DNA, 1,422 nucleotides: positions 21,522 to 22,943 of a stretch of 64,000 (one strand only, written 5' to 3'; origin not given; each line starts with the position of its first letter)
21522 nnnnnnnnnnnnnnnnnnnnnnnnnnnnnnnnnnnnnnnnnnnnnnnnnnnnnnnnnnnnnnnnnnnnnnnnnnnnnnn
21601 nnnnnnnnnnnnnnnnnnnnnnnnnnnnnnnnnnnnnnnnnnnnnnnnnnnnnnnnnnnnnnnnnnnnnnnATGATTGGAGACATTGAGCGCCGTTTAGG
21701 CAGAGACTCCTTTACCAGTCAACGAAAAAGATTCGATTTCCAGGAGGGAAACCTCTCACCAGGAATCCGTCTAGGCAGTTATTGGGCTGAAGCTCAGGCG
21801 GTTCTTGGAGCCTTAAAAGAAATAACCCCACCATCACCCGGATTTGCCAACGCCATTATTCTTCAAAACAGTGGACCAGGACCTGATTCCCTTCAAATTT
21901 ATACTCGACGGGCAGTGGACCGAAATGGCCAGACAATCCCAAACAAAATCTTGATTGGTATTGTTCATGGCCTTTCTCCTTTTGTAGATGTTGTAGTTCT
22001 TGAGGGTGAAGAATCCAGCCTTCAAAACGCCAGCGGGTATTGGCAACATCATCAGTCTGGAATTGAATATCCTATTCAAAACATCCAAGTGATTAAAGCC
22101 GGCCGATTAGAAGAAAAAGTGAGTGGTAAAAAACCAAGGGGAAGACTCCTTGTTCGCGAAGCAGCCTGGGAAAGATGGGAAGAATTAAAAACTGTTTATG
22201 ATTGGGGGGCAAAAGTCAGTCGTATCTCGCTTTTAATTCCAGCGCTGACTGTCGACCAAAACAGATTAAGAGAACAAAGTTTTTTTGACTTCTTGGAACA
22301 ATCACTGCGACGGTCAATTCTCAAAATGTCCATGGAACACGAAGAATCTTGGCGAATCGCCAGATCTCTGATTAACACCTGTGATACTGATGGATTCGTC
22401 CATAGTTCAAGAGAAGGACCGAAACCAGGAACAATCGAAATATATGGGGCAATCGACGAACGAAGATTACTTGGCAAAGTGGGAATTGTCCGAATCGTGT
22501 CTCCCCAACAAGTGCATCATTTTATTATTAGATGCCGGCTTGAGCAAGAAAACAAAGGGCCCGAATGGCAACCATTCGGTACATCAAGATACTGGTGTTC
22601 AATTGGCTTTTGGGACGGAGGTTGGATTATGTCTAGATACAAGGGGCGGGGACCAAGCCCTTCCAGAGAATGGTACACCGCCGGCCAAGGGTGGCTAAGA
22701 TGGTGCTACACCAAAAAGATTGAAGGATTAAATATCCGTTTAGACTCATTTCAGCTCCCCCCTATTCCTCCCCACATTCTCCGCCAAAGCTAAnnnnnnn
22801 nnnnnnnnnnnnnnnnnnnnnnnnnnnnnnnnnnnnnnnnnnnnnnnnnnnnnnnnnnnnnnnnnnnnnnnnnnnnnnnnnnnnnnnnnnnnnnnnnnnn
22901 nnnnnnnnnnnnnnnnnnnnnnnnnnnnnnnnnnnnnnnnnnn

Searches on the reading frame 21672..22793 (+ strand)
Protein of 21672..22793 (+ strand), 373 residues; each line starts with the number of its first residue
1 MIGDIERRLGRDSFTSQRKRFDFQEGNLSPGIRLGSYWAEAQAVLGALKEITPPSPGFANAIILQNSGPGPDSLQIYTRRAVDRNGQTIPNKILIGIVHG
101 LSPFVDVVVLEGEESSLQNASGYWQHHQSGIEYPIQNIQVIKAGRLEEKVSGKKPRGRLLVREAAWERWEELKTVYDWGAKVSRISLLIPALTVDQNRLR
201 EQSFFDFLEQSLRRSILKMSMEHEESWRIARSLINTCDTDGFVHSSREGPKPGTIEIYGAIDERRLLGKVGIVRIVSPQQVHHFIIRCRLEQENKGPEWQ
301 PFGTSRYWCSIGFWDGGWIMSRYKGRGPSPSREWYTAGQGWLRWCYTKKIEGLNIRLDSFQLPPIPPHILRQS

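Call 4: search_protein_families(library=pfam, proteins=[window:21672-22793:+], max_evalue=1)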
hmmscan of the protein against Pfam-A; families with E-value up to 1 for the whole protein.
window:21672-22793:+ (373 aa): 0 families

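Call 9: search_protein_families(library=ncbifam, proteins=[window:21672-22793:+], max_evalue=1)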
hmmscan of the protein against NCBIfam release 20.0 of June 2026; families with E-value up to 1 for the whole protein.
window:21672-22793:+ (373 aa): 0 families

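Call 10: search_protein_families(library=phrogs, proteins=[window:21672-22793:+], max_evalue=1)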
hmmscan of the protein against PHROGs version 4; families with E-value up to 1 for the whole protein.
window:21672-22793:+ (373 aa): 1 family
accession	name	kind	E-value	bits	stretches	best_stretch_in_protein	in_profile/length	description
phrog_19755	-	DNA, RNA and nucleotide metabolism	0.039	15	1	281-309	9-33/44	helicase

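Call 11: search_protein_families(library=padloc, proteins=[window:21672-22793:+], max_evalue=1)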
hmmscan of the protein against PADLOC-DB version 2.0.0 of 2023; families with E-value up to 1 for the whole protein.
window:21672-22793:+ (373 aa): 0 families

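Call 28: search_protein_representatives(protein=window:21672-22793:+)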
Query: 373 residues. Proteins with E-value up to 0.001 (for the whole library): 11; up to 1e-10: 6; up to 1e-30: 3. The best 11 are listed.
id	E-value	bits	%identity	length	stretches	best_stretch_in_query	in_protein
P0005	8.7e-256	864.4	100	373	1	1-373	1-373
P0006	1.6e-56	208.3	36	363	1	26-367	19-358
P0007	9.5e-40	153.1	37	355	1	34-367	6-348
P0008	7.6e-29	117.2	47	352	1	212-363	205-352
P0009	1.6e-26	109.5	33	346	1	40-367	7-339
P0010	6.0e-17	78.1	31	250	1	62-251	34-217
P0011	5.6e-07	45.2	31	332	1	218-363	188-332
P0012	5.8e-06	41.9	29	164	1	218-366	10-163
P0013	4.7e-05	38.9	31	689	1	243-357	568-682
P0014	2.6e-04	36.4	31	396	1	218-363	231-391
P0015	2.7e-04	36.4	29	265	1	205-365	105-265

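Call 30: search_protein_families(library=pfam, alignment_id=A1, max_evalue=0.1)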
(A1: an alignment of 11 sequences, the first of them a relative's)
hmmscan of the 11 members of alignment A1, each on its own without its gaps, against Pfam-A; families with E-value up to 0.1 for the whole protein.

A. member 1, P0005 (373 aa): 0 families

B. families by the number of members that match (of 11 scanned): 5 families
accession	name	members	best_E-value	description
PF01476.26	LysM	1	8.7e-13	LysM domain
PF05489.18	Phage_tail_X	1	0.035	Phage Tail Protein X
PF08139.17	LPAM_1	1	0.066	Prokaryotic membrane lipoprotein lipid attachment site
PF15621.11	PROL5-SMR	1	0.076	Proline-rich submaxillary gland androgen-regulated family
PF24381.1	DUF7537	1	0.1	Family of unknown function (DUF7537)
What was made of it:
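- There is no hit to any PADLOC or Pfam toxin or immunity family (calls 4, 11, 30).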

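Call 32: search_solved_structures(query=A1, max_evalue=10)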
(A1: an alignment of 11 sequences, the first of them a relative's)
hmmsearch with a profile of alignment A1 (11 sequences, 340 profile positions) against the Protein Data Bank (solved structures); distinct sequences matched with E-value up to 10: 2.
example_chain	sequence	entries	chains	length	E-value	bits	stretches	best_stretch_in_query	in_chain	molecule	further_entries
4wq4_C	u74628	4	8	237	1.1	11.4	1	296-331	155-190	tRNA threonylcarbamoyladenosine biosynthesis protein TsaB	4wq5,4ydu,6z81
1okj_A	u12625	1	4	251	1.2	11.3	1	296-331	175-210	TRNA THREONYLCARBAMOYLADENOSINE BIOSYNTHESIS PROTEIN TSAB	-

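Call 44: predict_structure(alignment_id=A1)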
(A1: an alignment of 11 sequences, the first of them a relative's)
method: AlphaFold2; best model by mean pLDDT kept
length: 373 residues; sequences in the alignment: 11
mean_pLDDT: 80.2   pTM: 0.66
mean pLDDT of the five models: 80.2, 78.6, 76.1, 75.7, 73.4
residues with pLDDT >= 90: 119; 70-90: 176; 50-70: 46; < 50: 32
segments of 3 or more residues with pLDDT < 50: 1-30
pLDDT, mean of each block of 10 residues (from residue 1): 38 44 42 70 88 67 84 86 77 90 82 83 90 92 81 62 82 83 91 79 73 72 85 89 89 93 94 91 93 93 95 88 70 78 86 93 84 57
secondary structure, 60 per line:
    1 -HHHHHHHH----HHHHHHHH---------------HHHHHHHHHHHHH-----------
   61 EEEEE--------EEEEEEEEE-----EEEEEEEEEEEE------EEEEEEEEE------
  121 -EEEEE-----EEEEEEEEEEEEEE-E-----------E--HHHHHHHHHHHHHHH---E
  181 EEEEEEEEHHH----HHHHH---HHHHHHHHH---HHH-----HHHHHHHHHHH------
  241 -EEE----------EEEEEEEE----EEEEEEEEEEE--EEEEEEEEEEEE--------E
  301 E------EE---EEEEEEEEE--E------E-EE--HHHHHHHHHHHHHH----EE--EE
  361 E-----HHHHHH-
elements in order: H2-9 H14-21 H37-49 E61-65 E74-82 E88-99 E106-114 E122-126 E132-145 H162-176 E180-188 H196-200 H204-212 H224-234 E242-244 E255-262 E267-277 E280-291 E313-321 H337-350 E359-361 H367-372

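Call 45: find_encoding_contigs(protein=P0006, flank=8000, max_places=4)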
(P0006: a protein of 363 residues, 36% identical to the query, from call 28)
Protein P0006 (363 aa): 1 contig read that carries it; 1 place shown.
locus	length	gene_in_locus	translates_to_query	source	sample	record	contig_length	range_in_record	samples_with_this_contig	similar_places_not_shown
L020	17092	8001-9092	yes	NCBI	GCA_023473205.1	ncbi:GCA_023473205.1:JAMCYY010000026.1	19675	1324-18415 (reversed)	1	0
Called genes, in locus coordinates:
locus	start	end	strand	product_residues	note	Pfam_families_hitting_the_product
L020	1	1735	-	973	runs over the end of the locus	PF00133:tRNA-synt_1, PF09334:tRNA-synt_1g (faint), PF08264:Anticodon_1, PF19302:DUF5915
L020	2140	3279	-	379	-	PF00091:Tubulin, PF12327:FtsZ_C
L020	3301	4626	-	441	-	PF11104:PilM_2 (faint), PF02491:SHS2_FTSA, PF14450:FtsA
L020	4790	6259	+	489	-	PF01875:Memo, PF01871:AMMECR1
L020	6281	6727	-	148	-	PF00383:dCMP_cyt_deam_1, PF14421:LmjF365940-deam (faint)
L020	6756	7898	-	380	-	PF09903:DUF2130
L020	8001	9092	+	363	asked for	-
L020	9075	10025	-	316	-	-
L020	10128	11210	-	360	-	PF03033:Glyco_transf_28, PF13439:Glyco_transf_4 (weak), PF04101:Glyco_tran_28_C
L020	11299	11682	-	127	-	PF05635:23S_rRNA_IVP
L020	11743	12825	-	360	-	PF01098:FTSW_RODA_SPOVE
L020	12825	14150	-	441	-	-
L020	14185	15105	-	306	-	PF00291:PALP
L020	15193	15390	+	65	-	PF21344:Zn_ribbon_LysW (weak)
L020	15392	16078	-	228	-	-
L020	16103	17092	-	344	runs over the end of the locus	PF00953:Glycos_transf_4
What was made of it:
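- L020 has no ORF3 or ORF4 (call 45).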

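Call 49: find_encoding_contigs(protein=P0007, flank=8000, max_places=3)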
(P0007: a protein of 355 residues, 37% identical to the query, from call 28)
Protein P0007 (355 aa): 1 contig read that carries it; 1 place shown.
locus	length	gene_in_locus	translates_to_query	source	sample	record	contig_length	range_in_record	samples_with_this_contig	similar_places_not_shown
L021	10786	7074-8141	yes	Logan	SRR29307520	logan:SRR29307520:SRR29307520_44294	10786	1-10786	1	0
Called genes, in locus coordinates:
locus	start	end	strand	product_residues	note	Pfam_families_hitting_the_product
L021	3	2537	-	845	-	?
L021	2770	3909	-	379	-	PF00091:Tubulin, PF12327:FtsZ_C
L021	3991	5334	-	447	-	PF11104:PilM_2 (faint), PF02491:SHS2_FTSA, PF06277:EutA (weak), PF06723:MreB_Mbl (weak), PF14450:FtsA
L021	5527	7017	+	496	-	PF01875:Memo, PF01871:AMMECR1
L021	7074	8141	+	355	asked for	-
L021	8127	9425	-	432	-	-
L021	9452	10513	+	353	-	PF01476:LysM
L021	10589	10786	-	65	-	?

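Call 50: find_encoding_contigs(protein=P0009, flank=8000, max_places=3)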
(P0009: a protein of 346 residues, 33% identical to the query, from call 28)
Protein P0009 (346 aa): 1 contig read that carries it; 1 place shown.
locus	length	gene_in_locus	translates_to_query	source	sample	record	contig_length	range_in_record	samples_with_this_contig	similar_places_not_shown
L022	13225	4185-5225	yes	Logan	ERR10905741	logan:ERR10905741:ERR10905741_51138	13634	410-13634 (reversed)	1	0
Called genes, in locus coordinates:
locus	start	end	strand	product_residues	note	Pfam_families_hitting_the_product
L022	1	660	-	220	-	?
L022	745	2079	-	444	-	PF11104:PilM_2 (faint), PF02491:SHS2_FTSA, PF06277:EutA (weak), PF06723:MreB_Mbl, PF14450:FtsA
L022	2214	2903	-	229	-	-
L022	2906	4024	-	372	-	PF09903:DUF2130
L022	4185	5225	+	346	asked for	-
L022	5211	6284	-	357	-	-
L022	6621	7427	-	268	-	-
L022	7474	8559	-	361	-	PF03033:Glyco_transf_28, PF04101:Glyco_tran_28_C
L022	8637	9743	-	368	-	PF01098:FTSW_RODA_SPOVE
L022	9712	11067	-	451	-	-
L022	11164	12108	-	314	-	PF00291:PALP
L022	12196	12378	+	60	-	PF21344:Zn_ribbon_LysW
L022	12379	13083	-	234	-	-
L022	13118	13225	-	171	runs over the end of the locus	?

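Call 51: find_encoding_contigs(protein=P0008, flank=8000, max_places=3)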
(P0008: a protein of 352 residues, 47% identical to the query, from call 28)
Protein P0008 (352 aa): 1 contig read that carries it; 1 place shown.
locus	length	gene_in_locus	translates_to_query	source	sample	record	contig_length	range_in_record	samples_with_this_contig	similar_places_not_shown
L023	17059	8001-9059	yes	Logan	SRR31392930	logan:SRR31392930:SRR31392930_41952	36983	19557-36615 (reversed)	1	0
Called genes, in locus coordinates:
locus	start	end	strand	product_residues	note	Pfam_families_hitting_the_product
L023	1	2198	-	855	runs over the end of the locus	?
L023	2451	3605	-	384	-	PF00091:Tubulin, PF12327:FtsZ_C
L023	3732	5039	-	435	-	PF11104:PilM_2 (faint), PF14450:FtsA (weak), PF02491:SHS2_FTSA, PF06277:EutA, PF06723:MreB_Mbl, PF14450:FtsA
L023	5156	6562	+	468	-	PF01875:Memo, PF01871:AMMECR1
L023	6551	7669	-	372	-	PF09903:DUF2130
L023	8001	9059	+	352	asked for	PF01476:LysM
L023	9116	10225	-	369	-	-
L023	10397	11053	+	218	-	-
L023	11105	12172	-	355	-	PF03033:Glyco_transf_28, PF13439:Glyco_transf_4 (weak), PF04101:Glyco_tran_28_C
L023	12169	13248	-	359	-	PF01098:FTSW_RODA_SPOVE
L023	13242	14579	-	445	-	PF02655:ATP-grasp_3 (weak)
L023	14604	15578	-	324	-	PF00291:PALP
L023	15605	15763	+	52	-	PF21344:Zn_ribbon_LysW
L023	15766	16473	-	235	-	-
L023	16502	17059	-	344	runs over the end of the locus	PF00953:Glycos_transf_4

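Call 58: list_cluster_members(proteins=[L023:9116-10225:-, L020:9075-10025:-, L021:8127-9425:-, L022:5211-6284:-, L022:6621-7427:-, L023:10397-11053:+, L021:9452-10513:+, L005:799-1668:-])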
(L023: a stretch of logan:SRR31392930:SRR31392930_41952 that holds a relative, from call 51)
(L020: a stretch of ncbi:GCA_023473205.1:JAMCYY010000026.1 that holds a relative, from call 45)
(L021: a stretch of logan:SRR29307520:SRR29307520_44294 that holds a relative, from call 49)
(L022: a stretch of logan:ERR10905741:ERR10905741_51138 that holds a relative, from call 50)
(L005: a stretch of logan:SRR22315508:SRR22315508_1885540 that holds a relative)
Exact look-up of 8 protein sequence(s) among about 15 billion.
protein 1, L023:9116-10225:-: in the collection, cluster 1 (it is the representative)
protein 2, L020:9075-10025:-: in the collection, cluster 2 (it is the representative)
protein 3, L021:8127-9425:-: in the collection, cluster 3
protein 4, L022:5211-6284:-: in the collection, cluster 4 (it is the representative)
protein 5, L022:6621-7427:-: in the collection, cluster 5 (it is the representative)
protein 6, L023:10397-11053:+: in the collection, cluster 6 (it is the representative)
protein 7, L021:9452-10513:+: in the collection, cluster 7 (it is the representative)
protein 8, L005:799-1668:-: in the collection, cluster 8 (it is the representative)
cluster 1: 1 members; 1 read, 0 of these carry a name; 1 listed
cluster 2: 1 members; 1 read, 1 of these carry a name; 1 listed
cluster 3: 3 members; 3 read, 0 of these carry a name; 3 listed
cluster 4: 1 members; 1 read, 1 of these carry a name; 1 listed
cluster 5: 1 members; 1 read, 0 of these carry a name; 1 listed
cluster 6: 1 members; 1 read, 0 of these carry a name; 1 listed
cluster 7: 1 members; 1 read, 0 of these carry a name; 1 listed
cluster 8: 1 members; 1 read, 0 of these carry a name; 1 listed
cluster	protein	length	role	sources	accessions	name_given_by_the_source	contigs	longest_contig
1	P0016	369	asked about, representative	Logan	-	-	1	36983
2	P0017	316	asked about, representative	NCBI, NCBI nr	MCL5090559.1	MAG: hypothetical protein M1514_00970 [Patescibacteria group bacterium] | hypothetical protein [Patescibacteria group bacterium]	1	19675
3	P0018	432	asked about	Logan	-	-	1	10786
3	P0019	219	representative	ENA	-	-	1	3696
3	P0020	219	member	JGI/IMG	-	-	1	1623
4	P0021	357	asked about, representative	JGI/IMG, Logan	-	hypothetical protein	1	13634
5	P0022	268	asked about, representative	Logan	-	-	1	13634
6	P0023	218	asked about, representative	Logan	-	-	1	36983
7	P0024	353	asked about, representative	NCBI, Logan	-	-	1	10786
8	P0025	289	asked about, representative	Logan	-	-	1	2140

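Call 83: find_encoding_contigs(protein=P0011, flank=6000, max_places=2)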
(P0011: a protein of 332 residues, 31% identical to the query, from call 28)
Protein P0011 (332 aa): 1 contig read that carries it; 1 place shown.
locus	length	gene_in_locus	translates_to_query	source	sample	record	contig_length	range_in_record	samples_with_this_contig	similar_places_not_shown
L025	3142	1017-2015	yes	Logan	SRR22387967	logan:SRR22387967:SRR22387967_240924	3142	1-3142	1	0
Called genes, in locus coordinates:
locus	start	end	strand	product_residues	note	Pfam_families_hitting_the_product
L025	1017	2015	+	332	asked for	-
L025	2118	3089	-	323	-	-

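Call 84: find_encoding_contigs(protein=P0013, flank=6000, max_places=2)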
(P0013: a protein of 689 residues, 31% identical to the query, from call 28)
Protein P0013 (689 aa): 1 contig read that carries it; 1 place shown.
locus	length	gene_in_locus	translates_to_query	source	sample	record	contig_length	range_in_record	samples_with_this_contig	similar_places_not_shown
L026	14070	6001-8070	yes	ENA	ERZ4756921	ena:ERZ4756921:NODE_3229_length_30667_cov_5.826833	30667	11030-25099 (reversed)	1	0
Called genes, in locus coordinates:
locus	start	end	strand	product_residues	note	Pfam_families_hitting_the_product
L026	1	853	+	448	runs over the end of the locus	PF00772:DnaB, PF13481:AAA_25, PF03796:DnaB_C, PF06745:ATPase (weak), PF20720:nSTAND3 (faint)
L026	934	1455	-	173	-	-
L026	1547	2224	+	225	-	-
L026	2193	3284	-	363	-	-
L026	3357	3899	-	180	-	PF01569:PAP2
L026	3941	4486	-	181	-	PF08123:DOT1 (weak), PF01728:FtsJ (weak)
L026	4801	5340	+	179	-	-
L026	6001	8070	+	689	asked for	-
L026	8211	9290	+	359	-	PF01139:RtcB (weak)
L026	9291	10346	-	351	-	-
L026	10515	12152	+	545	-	PF00764:Arginosuc_synth, PF06508:QueC (faint), PF20979:Arginosuc_syn_C, PF02142:MGS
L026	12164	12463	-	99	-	-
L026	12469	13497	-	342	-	PF04055:Radical_SAM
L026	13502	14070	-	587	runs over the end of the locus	PF13401:AAA_22 (faint), PF00004:AAA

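Call 85: find_encoding_contigs(protein=P0014, flank=6000, max_places=2)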
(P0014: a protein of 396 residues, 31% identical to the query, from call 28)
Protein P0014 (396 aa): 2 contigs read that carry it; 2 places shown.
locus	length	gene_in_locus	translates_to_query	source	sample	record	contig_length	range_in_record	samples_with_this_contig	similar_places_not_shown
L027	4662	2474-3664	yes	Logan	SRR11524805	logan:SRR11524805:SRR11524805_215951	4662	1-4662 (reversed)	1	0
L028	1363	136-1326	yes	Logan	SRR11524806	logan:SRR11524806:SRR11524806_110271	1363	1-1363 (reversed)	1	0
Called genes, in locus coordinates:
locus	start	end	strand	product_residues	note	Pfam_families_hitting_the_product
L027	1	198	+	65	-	?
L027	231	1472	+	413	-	-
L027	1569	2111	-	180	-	-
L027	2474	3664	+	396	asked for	-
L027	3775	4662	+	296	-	?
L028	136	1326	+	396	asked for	-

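Call 87: fold_search(model_id=the predicted structure, library=viral)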
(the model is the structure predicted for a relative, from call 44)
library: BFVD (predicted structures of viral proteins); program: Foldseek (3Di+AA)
matches with E <= 10: 931; with E <= 0.001: 0
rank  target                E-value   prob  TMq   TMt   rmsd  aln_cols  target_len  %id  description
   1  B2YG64                7.1e-03  0.08  0.10  0.08  20.8       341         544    7  Uncharacterized protein [Musca hytrovirus(isolate Musca domestica/United States/Boucias/-)]
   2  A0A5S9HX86            1.2e-02  0.21  0.13  0.10  22.5       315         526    8  Uncharacterized protein [Tenacibaculum phage PTm1]
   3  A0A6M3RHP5            1.3e-02  0.10  0.12  0.07  20.4       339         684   11  CPm [Malus domestica virus A]
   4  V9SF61                1.7e-02  0.07  0.11  0.06  22.6       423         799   11  Putative mRNA capping enzyme [Tunisvirus fontaine2]
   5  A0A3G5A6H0            4.2e-02  0.20  0.17  0.15  18.8       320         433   12  Uncharacterized protein [Harvfovirus sp.]
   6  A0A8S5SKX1            4.5e-02  0.09  0.11  0.14  18.6       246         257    8  Lipoprotein [Siphoviridae sp. ct3ka12]
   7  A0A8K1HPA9            5.0e-02  0.35  0.13  0.24  15.4       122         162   11  VP9 [Callinectes sapidus reovirus 2]
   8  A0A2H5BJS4            5.0e-02  0.06  0.10  0.07  20.7       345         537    7  dihydrofolate reductase [Erwinia phage vB_EamM_MadMel]
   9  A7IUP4                5.9e-02  0.12  0.13  0.18  21.3       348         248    9  Uncharacterized protein m514L [Paramecium bursaria Chlorella virus MT325]
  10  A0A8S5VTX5            6.2e-02  0.20  0.13  0.19  16.8       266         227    7  Uncharacterized protein [Ackermannviridae sp.]
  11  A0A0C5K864            6.2e-02  0.12  0.10  0.07  18.9       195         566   14  Polyprotein (Fragment) [Little cherry virus 1]
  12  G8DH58                7.8e-02  0.08  0.11  0.05  18.9       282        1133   10  (no name in the UniProt tables at hand)
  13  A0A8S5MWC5            7.8e-02  0.06  0.11  0.10  20.5       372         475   10  Uncharacterized protein [Myoviridae sp. ct3wi9]
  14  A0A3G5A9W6            8.2e-02  0.07  0.12  0.07  19.4       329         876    7  Uncharacterized protein [Hyperionvirus sp.]
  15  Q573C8                1.1e-01  0.04  0.09  0.12  23.8       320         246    9  Uncharacterized protein ORF246 [Acidianus filamentous virus 2 (isolate Italy/Pozzuoli)]
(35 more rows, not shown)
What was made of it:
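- Tried and rejected: Foldseek against viral models found nothing (call 87).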
